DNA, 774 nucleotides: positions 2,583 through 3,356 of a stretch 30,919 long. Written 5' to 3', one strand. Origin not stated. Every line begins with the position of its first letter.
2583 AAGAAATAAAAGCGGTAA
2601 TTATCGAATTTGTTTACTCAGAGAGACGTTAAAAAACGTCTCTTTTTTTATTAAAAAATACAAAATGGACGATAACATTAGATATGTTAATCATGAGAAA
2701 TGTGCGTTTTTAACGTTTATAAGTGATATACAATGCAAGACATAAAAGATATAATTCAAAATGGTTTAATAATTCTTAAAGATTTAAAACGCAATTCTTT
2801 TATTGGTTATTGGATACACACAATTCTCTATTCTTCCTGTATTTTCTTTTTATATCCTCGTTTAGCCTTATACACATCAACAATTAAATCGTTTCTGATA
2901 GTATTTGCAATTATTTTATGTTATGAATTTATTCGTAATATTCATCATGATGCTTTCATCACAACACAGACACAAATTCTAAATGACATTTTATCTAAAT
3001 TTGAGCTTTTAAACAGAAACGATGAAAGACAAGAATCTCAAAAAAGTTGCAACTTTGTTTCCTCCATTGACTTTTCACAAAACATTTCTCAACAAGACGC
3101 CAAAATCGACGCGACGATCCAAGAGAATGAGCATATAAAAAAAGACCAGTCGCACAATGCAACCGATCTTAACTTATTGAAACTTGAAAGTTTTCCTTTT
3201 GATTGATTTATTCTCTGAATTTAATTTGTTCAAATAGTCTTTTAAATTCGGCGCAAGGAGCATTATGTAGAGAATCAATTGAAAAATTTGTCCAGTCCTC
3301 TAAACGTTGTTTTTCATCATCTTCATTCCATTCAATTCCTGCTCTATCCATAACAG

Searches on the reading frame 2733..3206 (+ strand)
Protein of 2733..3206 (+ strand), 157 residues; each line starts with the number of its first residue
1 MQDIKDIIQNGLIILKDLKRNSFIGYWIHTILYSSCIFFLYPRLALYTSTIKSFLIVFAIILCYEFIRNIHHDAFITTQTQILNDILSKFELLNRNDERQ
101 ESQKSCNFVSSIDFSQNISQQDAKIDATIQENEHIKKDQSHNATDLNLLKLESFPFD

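Call 8: search_protein_families(library=pfam, proteins=[window:2733-3206:+], max_evalue=0.1)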
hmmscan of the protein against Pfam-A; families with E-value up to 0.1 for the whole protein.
window:2733-3206:+ (157 aa): 1 family
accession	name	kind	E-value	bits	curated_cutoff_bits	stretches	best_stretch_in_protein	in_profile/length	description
PF02932.22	Neur_chan_memb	-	0.013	16.2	28.1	1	53-138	65-146/233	Neurotransmitter-gated ion-channel transmembrane region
